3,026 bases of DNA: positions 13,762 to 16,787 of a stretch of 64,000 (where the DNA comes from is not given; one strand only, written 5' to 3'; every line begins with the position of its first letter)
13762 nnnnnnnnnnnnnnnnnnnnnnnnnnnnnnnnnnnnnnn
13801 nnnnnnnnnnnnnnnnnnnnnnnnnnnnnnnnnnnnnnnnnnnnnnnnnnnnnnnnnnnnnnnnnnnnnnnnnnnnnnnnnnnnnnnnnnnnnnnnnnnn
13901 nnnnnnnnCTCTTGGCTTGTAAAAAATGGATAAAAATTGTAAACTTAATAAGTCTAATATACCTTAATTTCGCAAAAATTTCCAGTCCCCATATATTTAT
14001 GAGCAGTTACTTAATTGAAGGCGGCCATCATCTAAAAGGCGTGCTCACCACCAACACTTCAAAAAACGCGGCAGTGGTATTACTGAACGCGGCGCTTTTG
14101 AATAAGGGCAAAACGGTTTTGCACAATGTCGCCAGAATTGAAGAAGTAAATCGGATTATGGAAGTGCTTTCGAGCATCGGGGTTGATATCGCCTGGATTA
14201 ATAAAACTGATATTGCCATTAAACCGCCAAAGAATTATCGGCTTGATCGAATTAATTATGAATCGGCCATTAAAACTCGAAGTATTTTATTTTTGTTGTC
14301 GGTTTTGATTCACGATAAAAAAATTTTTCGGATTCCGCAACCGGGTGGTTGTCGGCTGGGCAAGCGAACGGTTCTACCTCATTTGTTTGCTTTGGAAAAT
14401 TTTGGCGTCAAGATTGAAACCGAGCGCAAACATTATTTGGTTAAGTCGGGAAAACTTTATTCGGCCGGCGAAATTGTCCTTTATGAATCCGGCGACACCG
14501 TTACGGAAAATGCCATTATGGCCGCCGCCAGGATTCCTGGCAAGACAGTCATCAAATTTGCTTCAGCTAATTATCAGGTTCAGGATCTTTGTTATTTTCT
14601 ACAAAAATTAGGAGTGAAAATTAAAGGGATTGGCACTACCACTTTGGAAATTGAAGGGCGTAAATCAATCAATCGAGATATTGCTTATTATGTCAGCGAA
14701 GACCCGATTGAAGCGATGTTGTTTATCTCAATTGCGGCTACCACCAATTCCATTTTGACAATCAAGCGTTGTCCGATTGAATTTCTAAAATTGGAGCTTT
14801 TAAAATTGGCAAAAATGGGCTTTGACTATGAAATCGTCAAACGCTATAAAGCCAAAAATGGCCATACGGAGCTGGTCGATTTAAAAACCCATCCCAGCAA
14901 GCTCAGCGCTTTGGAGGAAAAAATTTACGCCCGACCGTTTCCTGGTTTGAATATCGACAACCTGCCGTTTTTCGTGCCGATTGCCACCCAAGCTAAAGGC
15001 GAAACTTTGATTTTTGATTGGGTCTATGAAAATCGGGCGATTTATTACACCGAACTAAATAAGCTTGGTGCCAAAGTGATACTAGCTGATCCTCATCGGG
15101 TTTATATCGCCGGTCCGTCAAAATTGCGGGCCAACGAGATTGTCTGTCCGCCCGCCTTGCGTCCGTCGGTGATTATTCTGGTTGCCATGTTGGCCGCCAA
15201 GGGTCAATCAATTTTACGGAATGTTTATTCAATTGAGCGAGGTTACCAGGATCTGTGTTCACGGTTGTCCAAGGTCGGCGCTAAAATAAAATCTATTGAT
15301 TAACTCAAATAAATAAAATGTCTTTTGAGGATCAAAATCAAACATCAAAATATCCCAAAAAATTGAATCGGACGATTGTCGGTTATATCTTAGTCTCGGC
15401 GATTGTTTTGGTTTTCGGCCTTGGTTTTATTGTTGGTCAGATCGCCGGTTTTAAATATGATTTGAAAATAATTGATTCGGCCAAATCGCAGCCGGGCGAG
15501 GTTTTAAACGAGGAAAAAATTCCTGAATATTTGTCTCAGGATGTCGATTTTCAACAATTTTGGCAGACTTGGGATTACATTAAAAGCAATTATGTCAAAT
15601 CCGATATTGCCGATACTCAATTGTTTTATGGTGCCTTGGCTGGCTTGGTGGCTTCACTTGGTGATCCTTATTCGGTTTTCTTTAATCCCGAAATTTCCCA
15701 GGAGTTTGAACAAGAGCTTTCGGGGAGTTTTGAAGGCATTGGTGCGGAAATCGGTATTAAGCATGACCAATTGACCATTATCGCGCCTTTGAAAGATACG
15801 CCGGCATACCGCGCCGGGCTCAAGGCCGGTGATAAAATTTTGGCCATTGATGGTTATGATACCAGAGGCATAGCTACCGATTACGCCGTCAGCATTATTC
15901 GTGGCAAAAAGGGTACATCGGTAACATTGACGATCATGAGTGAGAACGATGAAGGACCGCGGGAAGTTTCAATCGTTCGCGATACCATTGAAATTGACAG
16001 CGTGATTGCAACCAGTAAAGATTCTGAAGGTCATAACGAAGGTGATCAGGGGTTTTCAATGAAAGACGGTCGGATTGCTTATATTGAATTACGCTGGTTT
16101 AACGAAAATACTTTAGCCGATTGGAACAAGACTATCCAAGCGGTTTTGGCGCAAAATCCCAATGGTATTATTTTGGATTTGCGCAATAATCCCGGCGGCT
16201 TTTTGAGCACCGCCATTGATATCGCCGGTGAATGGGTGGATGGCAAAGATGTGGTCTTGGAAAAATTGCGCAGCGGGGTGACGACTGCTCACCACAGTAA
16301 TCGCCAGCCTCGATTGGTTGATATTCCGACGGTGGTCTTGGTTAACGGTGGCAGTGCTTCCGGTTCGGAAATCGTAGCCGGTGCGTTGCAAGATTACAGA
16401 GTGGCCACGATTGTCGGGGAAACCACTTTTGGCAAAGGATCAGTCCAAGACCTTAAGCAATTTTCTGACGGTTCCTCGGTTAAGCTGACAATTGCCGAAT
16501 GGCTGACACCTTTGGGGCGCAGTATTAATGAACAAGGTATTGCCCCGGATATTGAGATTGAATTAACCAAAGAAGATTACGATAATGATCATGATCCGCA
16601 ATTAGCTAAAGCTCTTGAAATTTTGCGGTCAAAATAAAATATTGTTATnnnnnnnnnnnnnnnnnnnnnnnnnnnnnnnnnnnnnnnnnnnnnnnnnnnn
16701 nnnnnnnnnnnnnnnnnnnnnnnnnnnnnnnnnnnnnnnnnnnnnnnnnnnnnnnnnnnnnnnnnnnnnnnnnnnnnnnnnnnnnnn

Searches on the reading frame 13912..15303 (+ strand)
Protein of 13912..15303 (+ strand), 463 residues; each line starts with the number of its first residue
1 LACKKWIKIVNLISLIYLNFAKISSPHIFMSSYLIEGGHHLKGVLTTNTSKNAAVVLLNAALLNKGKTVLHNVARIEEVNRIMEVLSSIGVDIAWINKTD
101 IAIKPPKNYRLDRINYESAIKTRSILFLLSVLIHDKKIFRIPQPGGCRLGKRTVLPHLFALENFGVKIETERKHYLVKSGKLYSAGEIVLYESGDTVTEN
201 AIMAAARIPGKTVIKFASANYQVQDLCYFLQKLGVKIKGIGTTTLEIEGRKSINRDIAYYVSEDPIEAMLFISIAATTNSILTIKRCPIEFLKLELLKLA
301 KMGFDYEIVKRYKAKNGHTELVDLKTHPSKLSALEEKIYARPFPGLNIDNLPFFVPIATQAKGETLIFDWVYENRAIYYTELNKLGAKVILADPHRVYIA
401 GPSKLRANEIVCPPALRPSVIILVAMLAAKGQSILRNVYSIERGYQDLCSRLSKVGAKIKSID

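Call 67: search_protein_families(library=pfam, proteins=[window:13912-15303:+], max_evalue=0.0001)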
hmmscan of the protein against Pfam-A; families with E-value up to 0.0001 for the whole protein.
window:13912-15303:+ (463 aa): 1 family
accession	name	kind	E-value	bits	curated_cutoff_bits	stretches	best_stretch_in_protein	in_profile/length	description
PF00275.25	EPSP_synthase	-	1.2e-41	143.3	22.8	1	36-450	2-415/417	EPSP synthase (3-phosphoshikimate 1-carboxyvinyltransferase)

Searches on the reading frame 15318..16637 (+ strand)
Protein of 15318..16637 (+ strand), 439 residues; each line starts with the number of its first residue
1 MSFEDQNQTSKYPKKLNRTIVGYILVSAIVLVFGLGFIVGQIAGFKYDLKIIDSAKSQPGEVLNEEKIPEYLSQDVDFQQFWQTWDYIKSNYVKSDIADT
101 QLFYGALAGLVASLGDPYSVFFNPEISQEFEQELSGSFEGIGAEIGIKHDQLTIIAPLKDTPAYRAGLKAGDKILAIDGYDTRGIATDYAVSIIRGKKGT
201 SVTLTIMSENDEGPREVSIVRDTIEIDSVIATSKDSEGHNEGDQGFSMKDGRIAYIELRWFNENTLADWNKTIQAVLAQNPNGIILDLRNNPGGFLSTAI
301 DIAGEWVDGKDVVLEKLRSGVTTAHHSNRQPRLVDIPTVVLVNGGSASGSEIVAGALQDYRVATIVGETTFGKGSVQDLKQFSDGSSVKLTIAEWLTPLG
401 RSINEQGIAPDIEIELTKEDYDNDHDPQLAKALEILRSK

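Call 67: search_protein_families(library=pfam, proteins=[window:15318-16637:+], max_evalue=0.0001)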
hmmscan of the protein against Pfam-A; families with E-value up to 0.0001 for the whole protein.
window:15318-16637:+ (439 aa): 5 families
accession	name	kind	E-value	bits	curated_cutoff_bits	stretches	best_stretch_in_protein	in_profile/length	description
PF03572.23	Peptidase_S41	-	6.2e-50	169.5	24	1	252-414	1-165/165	Peptidase family S41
PF00595.29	PDZ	-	2.5e-11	44.2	23.2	1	139-207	10-81/81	PDZ domain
PF17820.7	PDZ_6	-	1.2e-10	41.4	27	1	156-206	4-52/54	PDZ domain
PF22694.1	CtpB_N-like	-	2.3e-09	38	27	1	69-124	29-83/85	Activating protease CtpB N-terminal domain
PF13180.12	PDZ_2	-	3.2e-07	31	27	1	141-212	3-73/80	PDZ domain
